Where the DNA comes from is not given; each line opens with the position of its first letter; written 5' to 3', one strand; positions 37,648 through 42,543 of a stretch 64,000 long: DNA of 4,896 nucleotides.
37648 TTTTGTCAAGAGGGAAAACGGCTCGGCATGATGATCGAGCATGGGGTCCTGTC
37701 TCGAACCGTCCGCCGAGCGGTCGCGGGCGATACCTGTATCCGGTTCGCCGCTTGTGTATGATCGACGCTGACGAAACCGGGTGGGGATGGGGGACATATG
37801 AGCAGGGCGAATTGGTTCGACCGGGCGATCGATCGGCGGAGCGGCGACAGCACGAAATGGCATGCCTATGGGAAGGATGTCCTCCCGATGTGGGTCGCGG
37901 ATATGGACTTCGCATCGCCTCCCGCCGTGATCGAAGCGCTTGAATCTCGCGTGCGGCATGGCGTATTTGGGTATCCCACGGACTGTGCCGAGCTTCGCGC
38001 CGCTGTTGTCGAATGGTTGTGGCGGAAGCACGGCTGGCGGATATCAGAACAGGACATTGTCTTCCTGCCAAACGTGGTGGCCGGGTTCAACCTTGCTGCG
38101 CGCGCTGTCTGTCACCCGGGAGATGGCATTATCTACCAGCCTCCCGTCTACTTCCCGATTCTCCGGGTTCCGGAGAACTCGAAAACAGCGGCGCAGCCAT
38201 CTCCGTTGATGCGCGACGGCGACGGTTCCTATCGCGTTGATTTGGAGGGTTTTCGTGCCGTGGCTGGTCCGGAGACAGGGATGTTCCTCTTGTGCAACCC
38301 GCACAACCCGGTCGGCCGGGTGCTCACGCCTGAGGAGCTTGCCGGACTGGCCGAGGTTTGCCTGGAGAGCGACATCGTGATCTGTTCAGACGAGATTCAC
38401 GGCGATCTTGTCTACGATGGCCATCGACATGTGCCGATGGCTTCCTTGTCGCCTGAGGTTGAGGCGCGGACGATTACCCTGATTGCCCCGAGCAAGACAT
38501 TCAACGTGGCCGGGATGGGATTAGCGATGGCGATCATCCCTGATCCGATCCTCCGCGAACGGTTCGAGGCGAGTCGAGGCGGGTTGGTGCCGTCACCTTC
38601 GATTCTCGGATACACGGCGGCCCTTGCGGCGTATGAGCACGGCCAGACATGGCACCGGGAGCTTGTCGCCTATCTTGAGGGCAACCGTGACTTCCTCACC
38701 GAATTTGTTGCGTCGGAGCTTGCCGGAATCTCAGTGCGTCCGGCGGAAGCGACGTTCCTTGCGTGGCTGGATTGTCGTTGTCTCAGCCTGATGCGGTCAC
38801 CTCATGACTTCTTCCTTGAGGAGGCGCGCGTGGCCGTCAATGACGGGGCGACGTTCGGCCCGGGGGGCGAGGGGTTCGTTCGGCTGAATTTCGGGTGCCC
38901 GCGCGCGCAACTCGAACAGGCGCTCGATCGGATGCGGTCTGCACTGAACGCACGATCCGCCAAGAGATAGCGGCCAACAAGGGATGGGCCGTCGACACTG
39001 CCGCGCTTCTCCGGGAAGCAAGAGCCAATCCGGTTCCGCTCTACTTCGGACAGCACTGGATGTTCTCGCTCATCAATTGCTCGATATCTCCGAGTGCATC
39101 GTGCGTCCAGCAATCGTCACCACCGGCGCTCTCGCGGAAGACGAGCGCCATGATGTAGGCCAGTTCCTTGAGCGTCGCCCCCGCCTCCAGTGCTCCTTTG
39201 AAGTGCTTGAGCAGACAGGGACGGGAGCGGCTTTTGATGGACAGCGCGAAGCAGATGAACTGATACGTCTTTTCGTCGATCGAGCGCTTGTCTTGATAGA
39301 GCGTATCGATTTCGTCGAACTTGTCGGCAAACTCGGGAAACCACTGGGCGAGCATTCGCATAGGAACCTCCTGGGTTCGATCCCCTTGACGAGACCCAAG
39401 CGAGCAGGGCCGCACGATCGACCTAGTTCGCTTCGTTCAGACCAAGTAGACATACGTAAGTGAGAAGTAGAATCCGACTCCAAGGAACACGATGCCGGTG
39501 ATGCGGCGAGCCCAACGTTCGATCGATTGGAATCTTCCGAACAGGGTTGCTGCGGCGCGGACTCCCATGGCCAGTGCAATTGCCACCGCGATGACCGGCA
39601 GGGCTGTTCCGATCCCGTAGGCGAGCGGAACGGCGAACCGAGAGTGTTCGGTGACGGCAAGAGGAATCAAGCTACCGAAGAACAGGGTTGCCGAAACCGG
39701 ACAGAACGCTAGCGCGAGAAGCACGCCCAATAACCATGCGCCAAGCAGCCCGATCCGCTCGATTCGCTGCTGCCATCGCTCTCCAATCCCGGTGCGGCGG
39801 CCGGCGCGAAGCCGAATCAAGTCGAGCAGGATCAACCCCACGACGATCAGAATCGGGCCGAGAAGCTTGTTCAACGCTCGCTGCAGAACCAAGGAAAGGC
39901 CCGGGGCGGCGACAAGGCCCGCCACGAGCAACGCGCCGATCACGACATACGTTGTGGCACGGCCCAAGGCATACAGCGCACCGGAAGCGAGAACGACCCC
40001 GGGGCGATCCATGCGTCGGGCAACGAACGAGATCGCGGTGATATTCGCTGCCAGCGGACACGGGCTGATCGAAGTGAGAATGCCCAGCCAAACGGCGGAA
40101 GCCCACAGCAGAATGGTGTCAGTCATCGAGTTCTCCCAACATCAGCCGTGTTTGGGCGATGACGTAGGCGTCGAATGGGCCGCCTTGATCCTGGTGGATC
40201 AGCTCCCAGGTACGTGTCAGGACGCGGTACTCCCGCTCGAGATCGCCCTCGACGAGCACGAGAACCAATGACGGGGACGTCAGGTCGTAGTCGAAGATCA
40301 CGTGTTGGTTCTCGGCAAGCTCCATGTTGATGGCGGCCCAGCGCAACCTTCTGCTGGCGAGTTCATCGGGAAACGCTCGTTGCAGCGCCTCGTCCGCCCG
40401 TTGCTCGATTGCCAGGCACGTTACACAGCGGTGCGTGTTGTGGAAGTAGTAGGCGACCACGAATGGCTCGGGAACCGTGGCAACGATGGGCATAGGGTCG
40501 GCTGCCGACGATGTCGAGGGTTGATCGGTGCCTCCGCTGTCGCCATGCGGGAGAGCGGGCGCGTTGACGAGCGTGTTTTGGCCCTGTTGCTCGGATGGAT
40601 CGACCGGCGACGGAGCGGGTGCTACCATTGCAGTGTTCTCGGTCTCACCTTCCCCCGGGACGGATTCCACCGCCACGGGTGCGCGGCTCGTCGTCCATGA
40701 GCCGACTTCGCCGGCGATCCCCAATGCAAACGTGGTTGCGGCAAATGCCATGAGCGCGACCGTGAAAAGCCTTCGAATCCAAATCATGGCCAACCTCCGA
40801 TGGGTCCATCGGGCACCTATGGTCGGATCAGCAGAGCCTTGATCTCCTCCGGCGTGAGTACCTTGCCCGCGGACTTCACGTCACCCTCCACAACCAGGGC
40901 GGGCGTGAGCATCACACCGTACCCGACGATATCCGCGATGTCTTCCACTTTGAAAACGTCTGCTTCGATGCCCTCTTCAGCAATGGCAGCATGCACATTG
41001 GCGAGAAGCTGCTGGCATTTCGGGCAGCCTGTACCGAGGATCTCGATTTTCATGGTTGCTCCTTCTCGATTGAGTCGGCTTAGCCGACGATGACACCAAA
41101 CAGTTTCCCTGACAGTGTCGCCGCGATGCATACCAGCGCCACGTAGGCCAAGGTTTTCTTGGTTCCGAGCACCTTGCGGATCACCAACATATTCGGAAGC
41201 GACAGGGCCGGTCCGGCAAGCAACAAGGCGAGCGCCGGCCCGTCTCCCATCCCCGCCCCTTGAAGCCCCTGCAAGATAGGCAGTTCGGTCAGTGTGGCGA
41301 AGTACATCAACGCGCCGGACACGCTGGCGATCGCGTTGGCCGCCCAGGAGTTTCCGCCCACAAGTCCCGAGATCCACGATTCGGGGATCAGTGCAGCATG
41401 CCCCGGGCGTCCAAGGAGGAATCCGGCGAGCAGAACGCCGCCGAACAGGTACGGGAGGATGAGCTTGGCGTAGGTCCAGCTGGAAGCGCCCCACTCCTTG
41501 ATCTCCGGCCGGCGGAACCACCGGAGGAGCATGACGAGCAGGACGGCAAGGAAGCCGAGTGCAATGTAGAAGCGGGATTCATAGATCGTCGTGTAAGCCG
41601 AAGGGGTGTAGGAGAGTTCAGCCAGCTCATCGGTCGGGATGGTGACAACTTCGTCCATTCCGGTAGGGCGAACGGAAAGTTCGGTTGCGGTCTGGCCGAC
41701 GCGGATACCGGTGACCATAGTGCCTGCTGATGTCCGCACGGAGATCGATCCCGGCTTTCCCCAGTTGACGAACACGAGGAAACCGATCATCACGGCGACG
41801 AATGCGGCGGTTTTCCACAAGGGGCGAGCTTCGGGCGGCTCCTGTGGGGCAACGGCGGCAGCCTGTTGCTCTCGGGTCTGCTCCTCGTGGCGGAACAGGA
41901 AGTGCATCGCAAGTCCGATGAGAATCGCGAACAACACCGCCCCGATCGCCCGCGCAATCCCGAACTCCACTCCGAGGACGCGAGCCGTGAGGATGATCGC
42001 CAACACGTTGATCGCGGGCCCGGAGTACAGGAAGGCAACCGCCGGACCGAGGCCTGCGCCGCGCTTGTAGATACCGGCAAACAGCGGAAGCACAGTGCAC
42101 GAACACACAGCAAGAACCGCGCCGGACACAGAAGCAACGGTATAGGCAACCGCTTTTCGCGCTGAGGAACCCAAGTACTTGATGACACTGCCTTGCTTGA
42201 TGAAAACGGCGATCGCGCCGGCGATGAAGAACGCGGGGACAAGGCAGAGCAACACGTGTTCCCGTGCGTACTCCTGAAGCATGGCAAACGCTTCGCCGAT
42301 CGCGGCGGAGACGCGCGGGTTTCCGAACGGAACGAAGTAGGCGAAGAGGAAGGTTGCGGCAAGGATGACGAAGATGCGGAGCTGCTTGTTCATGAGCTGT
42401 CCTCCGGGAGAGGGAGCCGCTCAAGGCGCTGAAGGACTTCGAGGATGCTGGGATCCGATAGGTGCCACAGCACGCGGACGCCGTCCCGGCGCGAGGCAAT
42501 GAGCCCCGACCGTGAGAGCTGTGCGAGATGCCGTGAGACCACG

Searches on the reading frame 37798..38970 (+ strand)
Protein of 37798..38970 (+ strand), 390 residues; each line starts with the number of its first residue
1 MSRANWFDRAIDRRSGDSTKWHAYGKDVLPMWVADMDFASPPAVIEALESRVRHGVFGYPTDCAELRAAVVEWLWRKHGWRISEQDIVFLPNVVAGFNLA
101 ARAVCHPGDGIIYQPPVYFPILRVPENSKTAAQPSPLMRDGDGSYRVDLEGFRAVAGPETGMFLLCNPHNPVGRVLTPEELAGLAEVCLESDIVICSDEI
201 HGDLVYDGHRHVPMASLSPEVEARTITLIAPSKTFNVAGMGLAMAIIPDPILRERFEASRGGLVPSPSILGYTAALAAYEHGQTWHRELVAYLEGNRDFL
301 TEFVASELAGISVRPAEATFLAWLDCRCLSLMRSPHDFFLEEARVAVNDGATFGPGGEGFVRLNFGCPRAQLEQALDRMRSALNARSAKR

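Call 7: search_protein_families(library=pfam, proteins=[window:37798-38970:+], max_evalue=0.01)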
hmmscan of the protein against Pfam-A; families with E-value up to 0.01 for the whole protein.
window:37798-38970:+ (390 aa): 1 family
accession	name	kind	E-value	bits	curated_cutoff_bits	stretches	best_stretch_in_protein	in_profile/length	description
PF00155.27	Aminotran_1_2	-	8.6e-39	134.2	19.7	1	29-378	4-360/361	Aminotransferase class I and II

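Call 46: search_protein_families(library=ncbifam, proteins=[window:37798-38970:+], max_evalue=0.00001)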
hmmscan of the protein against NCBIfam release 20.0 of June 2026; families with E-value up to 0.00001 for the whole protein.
window:37798-38970:+ (390 aa): 55 families (the best 25 are shown)
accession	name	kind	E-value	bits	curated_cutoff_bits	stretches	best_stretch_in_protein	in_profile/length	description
TIGR04350.1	C_S_lyase_PatB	subfamily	1.2e-136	455.6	340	1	7-383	1-383/384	PatB family C-S lyase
NF004770.0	PRK06108.1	subfamily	8.8e-42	143.3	422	1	26-385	36-394/396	pyridoxal phosphate-dependent aminotransferase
NF041364.1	GntC_guanitoxin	equivalog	1.8e-36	125.8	415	1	36-380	8-354/356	guanitoxin biosynthesis PLP-dependent (S)-gamma-hydroxy-L-arginine cyclodehydratase GntC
NF005855.0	PRK07777.1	equivalog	6.8e-36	124.4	553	1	39-334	41-334/391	pyridoxal phosphate-dependent aminotransferase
NF005816.0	PRK07682.1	equivalog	2.4e-34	118.6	620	1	26-385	29-385/390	aminotransferase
NF006229.0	PRK08361.1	equivalog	9.5e-32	110.4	624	1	26-384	33-389/391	aspartate aminotransferase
NF004975.0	PRK06348.1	equivalog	3.7e-31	108.5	549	1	25-380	28-380/384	pyridoxal phosphate-dependent aminotransferase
NF005601.0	PRK07337.1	equivalog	1.8e-30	106.3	496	1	22-383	31-392/394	pyridoxal phosphate-dependent aminotransferase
NF006756.0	PRK09276.1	subfamily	1.2e-29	103.4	507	1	20-381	25-384/387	LL-diaminopimelate aminotransferase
NF004621.0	PRK05957.1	equivalog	6.6e-29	100.8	498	1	61-384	65-384/389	pyridoxal phosphate-dependent aminotransferase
NF005817.0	PRK07683.1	equivalog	9.3e-29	100.3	575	1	26-386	28-384/387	aminotransferase A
NF006488.0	PRK08912.1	equivalog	1.5e-28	99.8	498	1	40-384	40-385/387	aminotransferase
TIGR01265.1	tyr_nico_aTase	subfamily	5.4e-27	94.8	292.45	1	43-381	56-397/403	tyrosine/nicotianamine family aminotransferase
TIGR03540.1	DapC_direct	equivalog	5.8e-27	94.6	593.25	1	20-381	23-382/383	LL-diaminopimelate aminotransferase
NF006569.0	PRK09082.1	subfamily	1e-26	94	420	1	37-380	41-384/386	methionine aminotransferase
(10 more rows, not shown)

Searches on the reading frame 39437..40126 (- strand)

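Call 7: search_protein_families(library=pfam, proteins=[window:39437-40126:-], max_evalue=0.01)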
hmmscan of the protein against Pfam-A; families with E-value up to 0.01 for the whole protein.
window:39437-40126:- (229 aa): 1 family
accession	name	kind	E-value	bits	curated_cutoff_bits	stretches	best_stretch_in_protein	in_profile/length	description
PF13386.12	DsbD_2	-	5.6e-13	49.7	24.9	1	11-219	2-198/199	Cytochrome C biogenesis protein transmembrane region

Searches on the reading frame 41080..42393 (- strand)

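Call 7: search_protein_families(library=pfam, proteins=[window:41080-42393:-], max_evalue=0.01)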
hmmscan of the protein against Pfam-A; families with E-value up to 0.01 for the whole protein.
window:41080-42393:- (437 aa): 1 family
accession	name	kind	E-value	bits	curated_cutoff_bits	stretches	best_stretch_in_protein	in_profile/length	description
PF03773.19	ArsP_1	-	3.3e-75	253.4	32.3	1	36-433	5-293/294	Predicted permease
